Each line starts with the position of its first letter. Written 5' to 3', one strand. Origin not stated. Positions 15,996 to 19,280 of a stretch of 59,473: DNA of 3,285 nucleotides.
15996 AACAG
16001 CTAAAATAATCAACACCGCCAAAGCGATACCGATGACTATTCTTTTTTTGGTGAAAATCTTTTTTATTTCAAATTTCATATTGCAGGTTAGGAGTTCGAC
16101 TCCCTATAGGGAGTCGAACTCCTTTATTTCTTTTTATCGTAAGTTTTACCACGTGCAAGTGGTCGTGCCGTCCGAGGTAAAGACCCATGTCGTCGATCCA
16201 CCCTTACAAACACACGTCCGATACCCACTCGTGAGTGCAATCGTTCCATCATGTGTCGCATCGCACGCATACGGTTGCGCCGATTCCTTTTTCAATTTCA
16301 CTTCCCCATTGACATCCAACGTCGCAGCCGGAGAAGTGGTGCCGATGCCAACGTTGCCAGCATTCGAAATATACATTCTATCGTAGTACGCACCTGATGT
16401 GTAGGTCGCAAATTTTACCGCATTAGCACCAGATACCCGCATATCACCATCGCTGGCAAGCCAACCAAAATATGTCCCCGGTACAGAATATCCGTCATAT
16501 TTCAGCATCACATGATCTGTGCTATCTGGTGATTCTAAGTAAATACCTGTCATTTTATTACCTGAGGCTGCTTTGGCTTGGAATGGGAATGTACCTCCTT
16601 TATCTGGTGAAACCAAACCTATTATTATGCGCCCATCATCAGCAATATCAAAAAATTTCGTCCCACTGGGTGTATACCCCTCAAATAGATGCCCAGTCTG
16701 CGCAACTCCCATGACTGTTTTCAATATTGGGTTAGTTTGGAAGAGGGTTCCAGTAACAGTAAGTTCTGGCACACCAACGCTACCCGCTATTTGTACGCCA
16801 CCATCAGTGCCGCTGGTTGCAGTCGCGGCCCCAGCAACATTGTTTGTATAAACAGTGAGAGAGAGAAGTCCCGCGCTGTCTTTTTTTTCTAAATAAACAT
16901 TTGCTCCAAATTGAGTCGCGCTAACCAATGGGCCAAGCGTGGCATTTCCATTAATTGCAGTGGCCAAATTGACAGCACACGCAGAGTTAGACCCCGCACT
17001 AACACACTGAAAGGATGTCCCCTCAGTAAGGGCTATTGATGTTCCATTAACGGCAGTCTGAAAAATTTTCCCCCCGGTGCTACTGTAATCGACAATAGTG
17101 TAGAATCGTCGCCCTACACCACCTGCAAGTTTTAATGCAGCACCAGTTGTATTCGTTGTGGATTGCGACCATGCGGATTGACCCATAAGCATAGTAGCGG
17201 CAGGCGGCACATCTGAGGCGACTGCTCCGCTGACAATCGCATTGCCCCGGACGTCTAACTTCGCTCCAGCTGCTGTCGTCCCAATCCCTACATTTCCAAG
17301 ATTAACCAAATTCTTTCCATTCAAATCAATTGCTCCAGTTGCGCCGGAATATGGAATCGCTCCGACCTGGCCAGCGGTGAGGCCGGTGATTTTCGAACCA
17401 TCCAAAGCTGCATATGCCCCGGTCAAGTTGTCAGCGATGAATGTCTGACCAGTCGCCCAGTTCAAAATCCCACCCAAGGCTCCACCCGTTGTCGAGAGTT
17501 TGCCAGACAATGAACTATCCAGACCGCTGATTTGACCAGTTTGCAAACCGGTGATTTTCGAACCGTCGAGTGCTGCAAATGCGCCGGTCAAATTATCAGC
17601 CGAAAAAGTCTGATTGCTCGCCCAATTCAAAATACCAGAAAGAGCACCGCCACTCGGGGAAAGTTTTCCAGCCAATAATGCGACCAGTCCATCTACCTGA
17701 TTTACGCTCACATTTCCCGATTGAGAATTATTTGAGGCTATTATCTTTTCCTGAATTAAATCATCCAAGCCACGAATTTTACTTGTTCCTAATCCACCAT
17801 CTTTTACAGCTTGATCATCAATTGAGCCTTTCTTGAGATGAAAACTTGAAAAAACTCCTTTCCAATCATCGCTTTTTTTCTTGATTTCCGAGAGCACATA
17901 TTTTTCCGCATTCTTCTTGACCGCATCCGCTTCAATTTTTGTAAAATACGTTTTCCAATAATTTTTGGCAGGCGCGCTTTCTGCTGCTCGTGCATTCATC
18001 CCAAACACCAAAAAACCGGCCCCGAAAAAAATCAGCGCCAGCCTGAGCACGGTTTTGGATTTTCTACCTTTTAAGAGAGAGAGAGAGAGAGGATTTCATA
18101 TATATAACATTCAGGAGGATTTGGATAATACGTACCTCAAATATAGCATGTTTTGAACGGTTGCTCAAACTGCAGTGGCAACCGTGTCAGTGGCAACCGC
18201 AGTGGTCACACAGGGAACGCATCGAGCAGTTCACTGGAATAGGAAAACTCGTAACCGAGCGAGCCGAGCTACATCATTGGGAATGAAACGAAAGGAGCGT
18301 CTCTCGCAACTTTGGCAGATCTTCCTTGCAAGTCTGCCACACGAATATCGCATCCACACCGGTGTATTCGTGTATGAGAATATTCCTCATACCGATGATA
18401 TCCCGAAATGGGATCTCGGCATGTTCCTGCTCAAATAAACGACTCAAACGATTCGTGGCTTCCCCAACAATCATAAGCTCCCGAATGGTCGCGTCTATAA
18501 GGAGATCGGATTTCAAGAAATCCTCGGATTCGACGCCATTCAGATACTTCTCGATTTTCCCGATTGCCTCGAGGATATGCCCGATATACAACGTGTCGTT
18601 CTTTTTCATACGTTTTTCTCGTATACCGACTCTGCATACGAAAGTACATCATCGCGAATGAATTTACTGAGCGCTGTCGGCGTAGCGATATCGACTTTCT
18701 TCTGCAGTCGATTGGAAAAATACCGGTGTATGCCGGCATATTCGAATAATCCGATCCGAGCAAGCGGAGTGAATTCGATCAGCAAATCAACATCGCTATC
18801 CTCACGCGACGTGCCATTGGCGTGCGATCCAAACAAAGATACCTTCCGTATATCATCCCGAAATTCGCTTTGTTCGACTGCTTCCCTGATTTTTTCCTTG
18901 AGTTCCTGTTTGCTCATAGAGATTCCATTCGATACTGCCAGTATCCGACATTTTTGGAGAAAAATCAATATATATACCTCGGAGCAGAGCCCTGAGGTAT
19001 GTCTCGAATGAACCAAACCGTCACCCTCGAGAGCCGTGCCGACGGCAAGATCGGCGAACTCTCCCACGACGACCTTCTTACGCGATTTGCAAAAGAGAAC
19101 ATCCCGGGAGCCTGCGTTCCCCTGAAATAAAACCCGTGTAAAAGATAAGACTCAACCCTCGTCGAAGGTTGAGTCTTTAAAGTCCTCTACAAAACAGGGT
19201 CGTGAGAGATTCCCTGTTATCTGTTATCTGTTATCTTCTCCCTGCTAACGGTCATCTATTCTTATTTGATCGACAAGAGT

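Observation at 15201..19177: AT-rich 3.7-kb islet inserted in the 3' end of thrS, with a surrogate thrS terminus and the displaced original terminus beyond the cargo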

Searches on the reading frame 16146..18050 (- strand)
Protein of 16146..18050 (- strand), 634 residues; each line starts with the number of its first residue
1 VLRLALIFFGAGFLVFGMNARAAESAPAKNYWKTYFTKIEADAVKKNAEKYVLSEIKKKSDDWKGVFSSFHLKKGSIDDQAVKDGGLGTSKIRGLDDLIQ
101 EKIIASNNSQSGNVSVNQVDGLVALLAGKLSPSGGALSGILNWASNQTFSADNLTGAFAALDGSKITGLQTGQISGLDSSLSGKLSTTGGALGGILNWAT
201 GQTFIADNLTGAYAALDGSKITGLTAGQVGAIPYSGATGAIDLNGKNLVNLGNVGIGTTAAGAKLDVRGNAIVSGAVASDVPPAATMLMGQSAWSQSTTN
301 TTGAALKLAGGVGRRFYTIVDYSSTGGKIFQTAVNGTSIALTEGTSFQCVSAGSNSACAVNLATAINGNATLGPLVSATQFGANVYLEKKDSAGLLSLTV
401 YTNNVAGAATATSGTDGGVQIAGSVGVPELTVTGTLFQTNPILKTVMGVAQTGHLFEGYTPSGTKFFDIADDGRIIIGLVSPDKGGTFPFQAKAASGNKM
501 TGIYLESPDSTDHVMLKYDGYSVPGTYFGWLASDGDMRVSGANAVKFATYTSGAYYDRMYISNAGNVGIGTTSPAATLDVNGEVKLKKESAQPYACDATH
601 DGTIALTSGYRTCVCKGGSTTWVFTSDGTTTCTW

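Call 7: search_protein_families(library=pfam, proteins=[window:16146-18050:-], max_evalue=0.01)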
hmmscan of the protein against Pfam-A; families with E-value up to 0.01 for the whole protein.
window:16146-18050:- (634 aa): 0 families

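Call 27: search_protein_families(library=phrogs, proteins=[window:16146-18050:-], max_evalue=0.01)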
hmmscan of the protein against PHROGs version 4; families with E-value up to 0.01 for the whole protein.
window:16146-18050:- (634 aa): 3 families
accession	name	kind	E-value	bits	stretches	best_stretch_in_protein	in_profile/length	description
phrog_9942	-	tail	3.3e-06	26.4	1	539-610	162-234/1178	tail fiber protein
phrog_9563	-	unknown function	0.0037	18.3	0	560-587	11-38/85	-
phrog_4497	-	unknown function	0.0069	17.5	0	298-360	43-106/133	-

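Call 28: search_protein_families(library=padloc, proteins=[window:16146-18050:-], max_evalue=0.01)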
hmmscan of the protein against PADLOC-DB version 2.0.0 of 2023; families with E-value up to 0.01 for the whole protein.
window:16146-18050:- (634 aa): 0 families

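Call 65: search_solved_structures(query=window:16146-18050:-, max_evalue=1)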
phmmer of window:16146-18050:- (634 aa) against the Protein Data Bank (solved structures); distinct sequences matched with E-value up to 1: 3.
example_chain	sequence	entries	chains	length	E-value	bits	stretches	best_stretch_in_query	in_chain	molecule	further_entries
8oml_A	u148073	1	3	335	0.0011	20.8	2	527-586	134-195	Cell wall surface anchor family protein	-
8ond_A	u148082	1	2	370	0.0056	18.5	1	541-585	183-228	bd2133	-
2fm4_A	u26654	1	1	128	0.19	13.4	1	22-98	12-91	Pyruvate, phosphate dikinase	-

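Call 66: find_homologous_proteins(query=window:16146-18050:-, max_evalue=0.00001)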
Query window:16146-18050:- (634 aa): 17 proteins with E <= 0.00001 among 8000 candidates.
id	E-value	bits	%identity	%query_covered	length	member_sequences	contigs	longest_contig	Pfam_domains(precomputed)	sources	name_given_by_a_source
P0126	0.0e+0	1376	100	100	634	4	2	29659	-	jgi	jgi:hypothetical protein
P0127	6.4e-109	383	50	43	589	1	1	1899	-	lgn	-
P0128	7.1e-91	324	44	41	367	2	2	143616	-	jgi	jgi:hypothetical protein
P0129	3.5e-78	282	40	43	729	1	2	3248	PF17182.11,PF13472.13,PF00657.29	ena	-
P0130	4.1e-68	249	34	100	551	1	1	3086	-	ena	-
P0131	1.2e-63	234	60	14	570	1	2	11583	-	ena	-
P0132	9.8e-53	198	41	41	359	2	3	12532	PF13472.13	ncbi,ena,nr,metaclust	ncbi:MAG: Lipolytic protein G-D-S-L family [Candidatus Moranbacteria bacterium GW2011_GWD2_36_12]|nr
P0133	1.5e-31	128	49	23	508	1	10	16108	-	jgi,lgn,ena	-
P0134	1.0e-28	118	53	23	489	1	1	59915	-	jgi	jgi:hypothetical protein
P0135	1.7e-15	75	31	32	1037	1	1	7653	PF13884.12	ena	-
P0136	1.4e-12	65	66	5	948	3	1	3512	PF13884.12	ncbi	-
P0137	1.3e-9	55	49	7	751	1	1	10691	-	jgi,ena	-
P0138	1.3e-9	55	34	10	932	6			PF01391.24,PF00629.31,PF13884.12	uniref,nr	uniref:Collagen triple helix repeat-containing protein n=1 Tax=Candidatus Kentrum sp. SD TaxID=21263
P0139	2.1e-8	51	30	24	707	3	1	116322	-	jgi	jgi:hypothetical protein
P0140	7.3e-8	50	53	5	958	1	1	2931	-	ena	-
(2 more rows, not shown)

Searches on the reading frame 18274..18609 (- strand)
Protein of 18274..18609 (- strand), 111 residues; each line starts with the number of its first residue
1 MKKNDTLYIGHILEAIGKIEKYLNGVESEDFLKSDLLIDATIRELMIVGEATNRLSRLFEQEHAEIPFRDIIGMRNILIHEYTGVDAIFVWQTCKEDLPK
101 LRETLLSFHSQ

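Call 7: search_protein_families(library=pfam, proteins=[window:18274-18609:-], max_evalue=0.01)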
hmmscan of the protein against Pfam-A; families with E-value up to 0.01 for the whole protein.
window:18274-18609:- (111 aa): 1 family
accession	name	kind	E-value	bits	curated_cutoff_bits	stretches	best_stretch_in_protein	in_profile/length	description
PF01934.22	HepT-like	-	8.3e-26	90.5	23.5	1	12-105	1-117/120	Ribonuclease HepT-like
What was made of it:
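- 18274..18609 (-): Cargo gene: HepT toxin (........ motif). Pfam HepT-like, 8e-26 (call 7)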

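Call 27: search_protein_families(library=phrogs, proteins=[window:18274-18609:-], max_evalue=0.01)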
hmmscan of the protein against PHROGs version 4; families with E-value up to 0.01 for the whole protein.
window:18274-18609:- (111 aa): 0 families

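Call 28: search_protein_families(library=padloc, proteins=[window:18274-18609:-], max_evalue=0.01)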
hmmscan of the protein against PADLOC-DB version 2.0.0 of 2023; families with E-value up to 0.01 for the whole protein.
window:18274-18609:- (111 aa): 0 families

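Call 30: find_encoding_contigs(protein=window:18274-18609:-, flank=10000, max_places=10)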
Protein window:18274-18609:- (111 aa): 17 contigs read that carry it; 2 places shown.
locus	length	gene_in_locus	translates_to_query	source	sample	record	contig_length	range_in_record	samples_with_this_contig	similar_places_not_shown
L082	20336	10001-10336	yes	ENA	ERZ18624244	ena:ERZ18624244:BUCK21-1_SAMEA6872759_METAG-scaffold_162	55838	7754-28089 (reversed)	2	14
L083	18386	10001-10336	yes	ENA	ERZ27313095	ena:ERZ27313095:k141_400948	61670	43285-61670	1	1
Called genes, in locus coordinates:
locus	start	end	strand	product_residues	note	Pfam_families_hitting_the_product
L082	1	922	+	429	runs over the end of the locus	PF05697:Trigger_N, PF00254:FKBP_C, PF05698:Trigger_C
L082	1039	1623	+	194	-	PF00574:CLP_protease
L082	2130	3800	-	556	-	PF01676:Metalloenzyme, PF06415:iPGM_N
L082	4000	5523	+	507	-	PF12072:RNase_Y_N, PF00013:KH_1, PF08668:HDOD (faint), PF01966:HD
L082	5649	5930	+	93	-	PF18291:HU-HIG, PF00216:Bac_DNA_binding, PF18175:HU-CCDC81_bac_2 (weak)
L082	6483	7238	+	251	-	PF00175:NAD_binding_1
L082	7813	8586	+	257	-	-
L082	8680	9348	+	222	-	PF00254:FKBP_C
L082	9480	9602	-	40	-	-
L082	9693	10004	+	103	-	PF22600:MTPAP-like_central (weak), PF01909:NTP_transf_2, PF18765:Polbeta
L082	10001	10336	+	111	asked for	PF01934:HepT-like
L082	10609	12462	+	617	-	-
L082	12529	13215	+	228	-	PF18933:PsbP_2 (faint)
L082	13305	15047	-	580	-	PF07973:tRNA_SAD, PF00587:tRNA-synt_2b, PF03129:HGTP_anticodon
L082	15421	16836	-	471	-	PF13196:DUF4012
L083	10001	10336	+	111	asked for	PF01934:HepT-like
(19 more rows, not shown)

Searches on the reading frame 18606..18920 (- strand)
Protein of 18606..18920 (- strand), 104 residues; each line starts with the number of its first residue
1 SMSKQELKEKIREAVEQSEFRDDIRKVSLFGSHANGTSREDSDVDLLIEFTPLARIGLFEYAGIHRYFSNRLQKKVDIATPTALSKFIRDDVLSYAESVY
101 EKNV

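Call 7: search_protein_families(library=pfam, proteins=[window:18606-18920:-], max_evalue=0.01)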
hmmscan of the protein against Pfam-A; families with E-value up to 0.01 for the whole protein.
window:18606-18920:- (104 aa): 3 families
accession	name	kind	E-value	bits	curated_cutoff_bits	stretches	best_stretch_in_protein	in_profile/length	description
PF01909.29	NTP_transf_2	-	5.9e-12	46.2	21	1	10-96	3-90/93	Nucleotidyltransferase domain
PF18765.7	Polbeta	-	4.7e-11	43.2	26.9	1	9-103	1-91/93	Polymerase beta, Nucleotidyltransferase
PF22600.2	MTPAP-like_central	-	7.2e-06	26.6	27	1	4-52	22-67/139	Poly(A) RNA polymerase, mitochondrial-like, central palm domain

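Call 27: search_protein_families(library=phrogs, proteins=[window:18606-18920:-], max_evalue=0.01)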
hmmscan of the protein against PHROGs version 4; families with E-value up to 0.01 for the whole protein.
window:18606-18920:- (104 aa): 2 families
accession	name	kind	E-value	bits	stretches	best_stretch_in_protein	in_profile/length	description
phrog_388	-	DNA, RNA and nucleotide metabolism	0.00021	21.4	1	14-52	28-66/351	nucleotidyltransferase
phrog_18746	-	unknown function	0.0024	18.3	1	5-51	27-74/299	-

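Call 28: search_protein_families(library=padloc, proteins=[window:18606-18920:-], max_evalue=0.01)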
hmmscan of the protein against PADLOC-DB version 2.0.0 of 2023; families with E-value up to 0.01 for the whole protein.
window:18606-18920:- (104 aa): 11 families
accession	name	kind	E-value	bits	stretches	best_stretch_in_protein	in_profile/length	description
PDLC04904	PDC-S09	-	5.9e-20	69.4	1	2-99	1-98/104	-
PDLC04902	PDC-S09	-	5.6e-19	66.3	1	9-98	6-94/97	-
PDLC04906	PDC-S09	-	6e-18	63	1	2-97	1-96/98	-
PDLC04905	PDC-S09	-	6.5e-15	53.3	1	9-101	6-100/101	-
PDLC04903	PDC-S09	-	1.8e-08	32.6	1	5-48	8-50/108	-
PDLC04907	PDC-S09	-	1.5e-07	29.5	1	5-48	8-51/114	-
PDLC00794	Cyclase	-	1.5e-05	22.4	1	8-57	27-78/297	oligonucleotide-cyclase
PDLC04368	PDC-M05A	-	2.3e-05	22.3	1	7-48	92-131/201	-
PDLC00788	Cyclase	-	6.6e-05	20.5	1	4-53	20-72/297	oligonucleotide-cyclase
PDLC00801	Cyclase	-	0.0069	13.6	1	8-52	28-74/295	oligonucleotide-cyclase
PDLC00803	Cyclase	-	0.0086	13.8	1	6-58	27-79/253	oligonucleotide-cyclase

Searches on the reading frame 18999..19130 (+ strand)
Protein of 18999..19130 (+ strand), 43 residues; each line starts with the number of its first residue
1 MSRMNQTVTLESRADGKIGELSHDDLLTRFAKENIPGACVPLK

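Call 26: search_protein_families(library=pfam, proteins=[window:18999-19130:+], max_evalue=0.01)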
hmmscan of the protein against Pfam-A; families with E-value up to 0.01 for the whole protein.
window:18999-19130:+ (43 aa): 0 families

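Call 38: find_encoding_contigs(protein=window:18999-19130:+, flank=8000, max_places=10)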
Protein window:18999-19130:+ (43 aa): 19 contigs read that carry it; 5 places shown.
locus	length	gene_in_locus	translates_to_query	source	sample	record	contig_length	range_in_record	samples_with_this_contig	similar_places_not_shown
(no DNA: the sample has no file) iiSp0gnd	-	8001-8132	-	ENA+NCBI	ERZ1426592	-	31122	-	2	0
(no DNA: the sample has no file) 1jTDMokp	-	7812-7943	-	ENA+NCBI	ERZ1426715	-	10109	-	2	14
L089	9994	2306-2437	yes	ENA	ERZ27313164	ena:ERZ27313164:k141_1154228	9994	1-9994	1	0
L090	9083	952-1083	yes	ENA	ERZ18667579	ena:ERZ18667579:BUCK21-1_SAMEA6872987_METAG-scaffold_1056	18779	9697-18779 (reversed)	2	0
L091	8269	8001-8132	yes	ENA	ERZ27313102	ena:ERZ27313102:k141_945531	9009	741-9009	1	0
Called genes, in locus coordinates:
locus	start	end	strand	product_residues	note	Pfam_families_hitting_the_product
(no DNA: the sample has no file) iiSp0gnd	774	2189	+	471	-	PF13196:DUF4012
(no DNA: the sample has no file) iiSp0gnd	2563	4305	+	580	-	PF07973:tRNA_SAD, PF00587:tRNA-synt_2b, PF03129:HGTP_anticodon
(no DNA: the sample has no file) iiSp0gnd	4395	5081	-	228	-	PF18933:PsbP_2 (faint)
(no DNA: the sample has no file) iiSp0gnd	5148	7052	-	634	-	-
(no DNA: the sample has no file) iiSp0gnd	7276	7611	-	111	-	PF01934:HepT-like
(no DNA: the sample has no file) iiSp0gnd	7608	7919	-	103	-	PF22600:MTPAP-like_central (weak), PF01909:NTP_transf_2, PF18765:Polbeta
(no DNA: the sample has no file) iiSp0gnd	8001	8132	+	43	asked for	-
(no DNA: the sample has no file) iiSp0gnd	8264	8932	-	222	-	PF00254:FKBP_C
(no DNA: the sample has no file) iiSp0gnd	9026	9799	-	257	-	-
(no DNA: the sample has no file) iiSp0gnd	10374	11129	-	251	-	PF00175:NAD_binding_1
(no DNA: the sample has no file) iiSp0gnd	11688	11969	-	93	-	PF18291:HU-HIG, PF00216:Bac_DNA_binding, PF18175:HU-CCDC81_bac_2 (weak)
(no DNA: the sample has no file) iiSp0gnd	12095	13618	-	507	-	PF12072:RNase_Y_N, PF00013:KH_1, PF08668:HDOD (faint), PF01966:HD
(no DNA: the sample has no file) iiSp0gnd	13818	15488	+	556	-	PF01676:Metalloenzyme, PF06415:iPGM_N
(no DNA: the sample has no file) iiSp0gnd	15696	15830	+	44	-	-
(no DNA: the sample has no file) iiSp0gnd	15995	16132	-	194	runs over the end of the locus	PF00574:CLP_protease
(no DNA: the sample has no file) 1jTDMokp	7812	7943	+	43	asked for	-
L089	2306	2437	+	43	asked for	-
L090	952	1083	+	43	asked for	-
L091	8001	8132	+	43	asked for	-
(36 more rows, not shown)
